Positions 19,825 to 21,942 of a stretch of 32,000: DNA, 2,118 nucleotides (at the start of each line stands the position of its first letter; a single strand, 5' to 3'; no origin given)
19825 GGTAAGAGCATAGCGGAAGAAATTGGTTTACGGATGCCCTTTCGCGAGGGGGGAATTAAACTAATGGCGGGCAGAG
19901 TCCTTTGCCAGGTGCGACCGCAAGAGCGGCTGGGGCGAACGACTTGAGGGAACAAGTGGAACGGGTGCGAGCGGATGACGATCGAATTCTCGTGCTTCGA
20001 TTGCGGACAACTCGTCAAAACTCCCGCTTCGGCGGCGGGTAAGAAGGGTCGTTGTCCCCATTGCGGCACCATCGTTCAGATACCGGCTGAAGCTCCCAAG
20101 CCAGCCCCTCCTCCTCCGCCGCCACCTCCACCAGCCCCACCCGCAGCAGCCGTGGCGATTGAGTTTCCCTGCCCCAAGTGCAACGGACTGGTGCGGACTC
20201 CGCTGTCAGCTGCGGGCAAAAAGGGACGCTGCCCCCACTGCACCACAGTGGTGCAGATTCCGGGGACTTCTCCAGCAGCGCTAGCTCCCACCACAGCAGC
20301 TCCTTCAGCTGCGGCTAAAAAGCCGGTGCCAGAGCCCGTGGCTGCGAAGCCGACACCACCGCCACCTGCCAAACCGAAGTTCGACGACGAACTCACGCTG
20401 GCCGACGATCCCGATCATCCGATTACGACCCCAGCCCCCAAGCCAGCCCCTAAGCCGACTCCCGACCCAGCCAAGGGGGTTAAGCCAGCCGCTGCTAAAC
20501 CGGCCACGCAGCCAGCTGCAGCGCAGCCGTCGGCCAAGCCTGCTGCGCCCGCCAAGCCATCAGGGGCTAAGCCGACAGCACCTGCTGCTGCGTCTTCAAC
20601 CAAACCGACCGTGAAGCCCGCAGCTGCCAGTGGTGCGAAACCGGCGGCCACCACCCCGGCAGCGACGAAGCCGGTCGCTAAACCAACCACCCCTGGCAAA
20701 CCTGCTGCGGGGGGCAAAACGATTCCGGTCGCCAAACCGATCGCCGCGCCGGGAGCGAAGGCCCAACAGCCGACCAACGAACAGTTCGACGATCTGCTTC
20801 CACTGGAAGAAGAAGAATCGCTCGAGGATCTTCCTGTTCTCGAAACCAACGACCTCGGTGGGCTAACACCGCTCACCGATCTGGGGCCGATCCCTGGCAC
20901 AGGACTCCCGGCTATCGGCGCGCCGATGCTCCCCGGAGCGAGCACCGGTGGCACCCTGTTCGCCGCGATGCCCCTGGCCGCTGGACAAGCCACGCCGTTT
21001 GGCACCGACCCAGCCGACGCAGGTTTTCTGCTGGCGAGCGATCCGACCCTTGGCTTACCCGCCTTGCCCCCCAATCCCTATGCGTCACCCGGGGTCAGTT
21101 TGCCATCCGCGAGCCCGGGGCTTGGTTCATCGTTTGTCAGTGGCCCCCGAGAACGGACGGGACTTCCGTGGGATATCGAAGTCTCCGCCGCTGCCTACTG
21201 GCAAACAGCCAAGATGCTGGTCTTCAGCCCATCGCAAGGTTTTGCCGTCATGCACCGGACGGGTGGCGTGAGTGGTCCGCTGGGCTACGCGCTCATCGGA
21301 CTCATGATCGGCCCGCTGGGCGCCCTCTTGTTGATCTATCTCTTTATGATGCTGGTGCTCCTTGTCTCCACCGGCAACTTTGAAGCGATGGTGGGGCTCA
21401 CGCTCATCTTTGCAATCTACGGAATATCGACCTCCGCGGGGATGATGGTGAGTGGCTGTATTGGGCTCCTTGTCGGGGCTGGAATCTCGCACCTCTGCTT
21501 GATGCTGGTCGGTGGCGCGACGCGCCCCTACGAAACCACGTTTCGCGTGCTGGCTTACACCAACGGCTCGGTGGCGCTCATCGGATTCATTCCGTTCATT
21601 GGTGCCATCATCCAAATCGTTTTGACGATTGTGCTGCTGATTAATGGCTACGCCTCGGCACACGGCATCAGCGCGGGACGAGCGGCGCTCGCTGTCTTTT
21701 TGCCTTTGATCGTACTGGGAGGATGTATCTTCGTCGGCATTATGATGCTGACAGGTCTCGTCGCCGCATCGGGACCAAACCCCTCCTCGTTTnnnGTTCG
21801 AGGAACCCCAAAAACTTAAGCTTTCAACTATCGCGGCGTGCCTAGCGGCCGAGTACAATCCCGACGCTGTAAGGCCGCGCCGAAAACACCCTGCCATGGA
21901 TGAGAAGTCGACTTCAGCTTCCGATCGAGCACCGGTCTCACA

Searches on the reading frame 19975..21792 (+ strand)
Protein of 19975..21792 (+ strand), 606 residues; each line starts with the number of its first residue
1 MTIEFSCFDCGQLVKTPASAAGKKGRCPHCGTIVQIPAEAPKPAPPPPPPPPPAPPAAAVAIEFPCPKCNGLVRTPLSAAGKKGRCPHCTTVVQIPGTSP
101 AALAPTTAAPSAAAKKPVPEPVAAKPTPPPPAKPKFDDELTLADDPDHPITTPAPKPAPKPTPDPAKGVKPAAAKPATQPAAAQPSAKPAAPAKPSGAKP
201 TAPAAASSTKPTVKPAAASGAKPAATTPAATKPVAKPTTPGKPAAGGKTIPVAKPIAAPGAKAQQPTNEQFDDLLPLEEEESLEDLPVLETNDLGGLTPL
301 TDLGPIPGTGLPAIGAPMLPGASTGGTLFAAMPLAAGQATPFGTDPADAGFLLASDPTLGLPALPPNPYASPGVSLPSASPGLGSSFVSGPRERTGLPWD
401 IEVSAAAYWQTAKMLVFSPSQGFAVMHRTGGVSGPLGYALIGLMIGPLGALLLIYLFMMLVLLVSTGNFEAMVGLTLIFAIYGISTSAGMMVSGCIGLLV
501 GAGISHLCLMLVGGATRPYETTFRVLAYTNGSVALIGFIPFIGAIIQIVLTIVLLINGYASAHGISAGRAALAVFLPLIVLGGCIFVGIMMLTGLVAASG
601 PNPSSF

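Call 51: search_protein_families(library=pfam, max_evalue=0.01, proteins=[window:19975-21792:+])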
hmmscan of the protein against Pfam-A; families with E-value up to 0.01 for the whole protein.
window:19975-21792:+ (606 aa): 3 families
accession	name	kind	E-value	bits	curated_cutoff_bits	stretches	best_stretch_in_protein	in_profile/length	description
PF04893.22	Yip1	-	3.1e-11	43.9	28.6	1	415-587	3-171/173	Yip1 domain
PF12773.13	DZR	-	0.00085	19.9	27.3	0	6-38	14-38/45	Double zinc ribbon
PF12647.12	RNHCP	-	0.0039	17.5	24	0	4-30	3-29/90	RNHCP domain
